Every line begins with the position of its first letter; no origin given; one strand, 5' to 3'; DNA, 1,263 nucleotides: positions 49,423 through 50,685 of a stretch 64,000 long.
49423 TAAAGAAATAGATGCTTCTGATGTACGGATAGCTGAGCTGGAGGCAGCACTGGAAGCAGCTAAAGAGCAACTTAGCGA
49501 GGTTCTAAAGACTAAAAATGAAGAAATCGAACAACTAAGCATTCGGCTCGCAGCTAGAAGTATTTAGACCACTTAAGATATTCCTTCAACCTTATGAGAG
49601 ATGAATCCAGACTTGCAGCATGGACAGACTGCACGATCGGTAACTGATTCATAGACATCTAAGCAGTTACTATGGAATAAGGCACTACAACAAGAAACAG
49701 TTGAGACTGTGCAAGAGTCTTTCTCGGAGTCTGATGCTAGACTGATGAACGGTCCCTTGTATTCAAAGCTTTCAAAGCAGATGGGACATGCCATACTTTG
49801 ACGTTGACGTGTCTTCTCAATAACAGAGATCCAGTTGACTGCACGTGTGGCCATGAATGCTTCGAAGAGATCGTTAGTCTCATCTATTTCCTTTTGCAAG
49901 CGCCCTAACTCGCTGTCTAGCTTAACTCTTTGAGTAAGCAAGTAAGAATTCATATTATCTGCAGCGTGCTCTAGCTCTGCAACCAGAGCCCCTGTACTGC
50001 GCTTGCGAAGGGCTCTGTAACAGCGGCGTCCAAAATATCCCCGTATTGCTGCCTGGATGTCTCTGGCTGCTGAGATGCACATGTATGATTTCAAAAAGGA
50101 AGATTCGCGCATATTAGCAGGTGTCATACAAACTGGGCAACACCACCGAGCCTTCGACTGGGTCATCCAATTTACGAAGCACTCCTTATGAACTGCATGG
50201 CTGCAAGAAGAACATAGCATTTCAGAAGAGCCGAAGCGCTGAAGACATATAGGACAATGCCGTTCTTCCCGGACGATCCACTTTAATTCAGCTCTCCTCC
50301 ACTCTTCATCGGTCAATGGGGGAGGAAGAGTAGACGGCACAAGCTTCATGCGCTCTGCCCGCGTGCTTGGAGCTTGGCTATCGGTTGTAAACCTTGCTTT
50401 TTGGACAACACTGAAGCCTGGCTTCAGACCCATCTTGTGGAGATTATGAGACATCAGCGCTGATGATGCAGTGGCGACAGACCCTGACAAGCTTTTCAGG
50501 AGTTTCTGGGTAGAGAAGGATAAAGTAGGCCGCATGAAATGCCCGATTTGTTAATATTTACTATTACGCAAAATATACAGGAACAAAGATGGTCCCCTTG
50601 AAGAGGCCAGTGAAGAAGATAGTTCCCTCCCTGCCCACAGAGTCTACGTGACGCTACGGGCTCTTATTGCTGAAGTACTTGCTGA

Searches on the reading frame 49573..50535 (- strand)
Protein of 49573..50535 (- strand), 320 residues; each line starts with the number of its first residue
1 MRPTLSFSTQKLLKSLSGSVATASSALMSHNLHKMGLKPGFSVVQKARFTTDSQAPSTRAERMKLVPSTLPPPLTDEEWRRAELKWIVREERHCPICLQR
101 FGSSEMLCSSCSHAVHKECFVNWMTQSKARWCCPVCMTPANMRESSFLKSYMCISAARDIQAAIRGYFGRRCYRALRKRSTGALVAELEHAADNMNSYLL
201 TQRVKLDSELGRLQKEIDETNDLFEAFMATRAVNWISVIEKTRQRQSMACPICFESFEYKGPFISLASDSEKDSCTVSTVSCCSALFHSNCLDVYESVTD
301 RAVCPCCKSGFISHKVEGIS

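Call 6: search_protein_families(library=pfam, proteins=[window:49573-50535:-], max_evalue=0.1)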
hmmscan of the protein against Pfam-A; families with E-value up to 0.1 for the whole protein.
window:49573-50535:- (320 aa): 10 families
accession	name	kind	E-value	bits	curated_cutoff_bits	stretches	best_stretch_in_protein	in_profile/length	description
PF13639.12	zf-RING_2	-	2.5e-10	40.9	27.3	1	93-136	2-43/44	Ring finger domain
PF13445.12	zf-RING_UBOX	-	8.5e-05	22.9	25.2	1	94-134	1-39/39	RING-type zinc-finger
PF12678.13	zf-rbx1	-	0.00017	22.2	31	1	249-308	2-55/55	RING-H2 zinc finger domain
PF12861.13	zf-ANAPC11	-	0.00024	21.5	25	1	93-138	14-59/65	Anaphase-promoting complex subunit 11 RING-H2 finger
PF14634.12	zf-RING_5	-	0.00058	20.2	27.9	1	93-136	1-41/43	zinc-RING finger domain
PF13923.12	zf-C3HC4_2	-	0.0027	17.9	27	1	94-136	2-40/40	Zinc finger, C3HC4 type (RING finger)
PF17120.11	zf-RING_16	-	0.0096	16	27.4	1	91-134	4-45/57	RING/Ubox like zinc-binding domain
PF00628.35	PHD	-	0.022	15.2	24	1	94-136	1-47/47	PHD-finger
PF17123.11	zf-RING_11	-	0.027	14.6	27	0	94-119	2-28/29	RING-like zinc finger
PF20003.4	fvmX5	-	0.07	13.4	24.2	0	162-220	93-150/187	FtsH ternary system domain X5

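Call 28: find_encoding_contigs(protein=window:49573-50535:-, flank=10000, max_places=10)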
Protein window:49573-50535:- (320 aa): 23 contigs read that carry it; 10 places shown.
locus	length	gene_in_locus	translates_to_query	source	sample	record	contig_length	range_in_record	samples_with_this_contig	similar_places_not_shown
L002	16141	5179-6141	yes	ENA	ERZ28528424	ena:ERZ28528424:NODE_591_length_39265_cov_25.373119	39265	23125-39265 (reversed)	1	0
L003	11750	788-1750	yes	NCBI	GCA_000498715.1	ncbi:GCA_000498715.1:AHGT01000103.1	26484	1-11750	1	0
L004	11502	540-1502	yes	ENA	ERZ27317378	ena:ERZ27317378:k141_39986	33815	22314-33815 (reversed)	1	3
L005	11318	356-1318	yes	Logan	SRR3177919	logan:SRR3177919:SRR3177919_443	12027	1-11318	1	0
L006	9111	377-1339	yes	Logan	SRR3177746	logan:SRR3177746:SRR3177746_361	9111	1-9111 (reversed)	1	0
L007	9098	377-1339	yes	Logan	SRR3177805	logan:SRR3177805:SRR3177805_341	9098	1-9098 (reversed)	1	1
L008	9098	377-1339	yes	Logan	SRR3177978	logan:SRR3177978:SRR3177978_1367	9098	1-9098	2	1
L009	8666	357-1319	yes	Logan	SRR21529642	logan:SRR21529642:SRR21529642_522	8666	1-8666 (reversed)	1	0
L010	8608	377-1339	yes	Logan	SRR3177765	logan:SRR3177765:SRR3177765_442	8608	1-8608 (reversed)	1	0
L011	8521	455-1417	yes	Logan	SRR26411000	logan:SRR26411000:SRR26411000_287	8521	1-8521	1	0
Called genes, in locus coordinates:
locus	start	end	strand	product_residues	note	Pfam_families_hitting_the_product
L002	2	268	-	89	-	?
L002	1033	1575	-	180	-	-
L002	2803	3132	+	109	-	-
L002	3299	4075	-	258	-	-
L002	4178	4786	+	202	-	-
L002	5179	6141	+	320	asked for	PF13639:zf-RING_2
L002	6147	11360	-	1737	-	PF28422:CCDC89 (faint)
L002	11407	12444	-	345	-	PF22293:ANXE1_4th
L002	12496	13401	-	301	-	PF00191:Annexin (faint), PF22293:ANXE1_4th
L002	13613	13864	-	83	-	-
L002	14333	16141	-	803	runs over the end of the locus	PF13401:AAA_22 (faint), PF00004:AAA, PF17862:AAA_lid_3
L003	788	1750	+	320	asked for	PF13639:zf-RING_2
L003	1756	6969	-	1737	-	PF28422:CCDC89 (faint)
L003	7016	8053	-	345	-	PF22293:ANXE1_4th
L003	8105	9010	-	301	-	PF00191:Annexin (faint), PF22293:ANXE1_4th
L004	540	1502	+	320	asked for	PF13639:zf-RING_2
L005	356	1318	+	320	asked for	PF13639:zf-RING_2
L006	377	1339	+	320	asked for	PF13639:zf-RING_2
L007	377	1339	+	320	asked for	PF13639:zf-RING_2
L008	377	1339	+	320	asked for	PF13639:zf-RING_2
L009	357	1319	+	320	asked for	PF13639:zf-RING_2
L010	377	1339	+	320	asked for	PF13639:zf-RING_2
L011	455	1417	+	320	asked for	PF13639:zf-RING_2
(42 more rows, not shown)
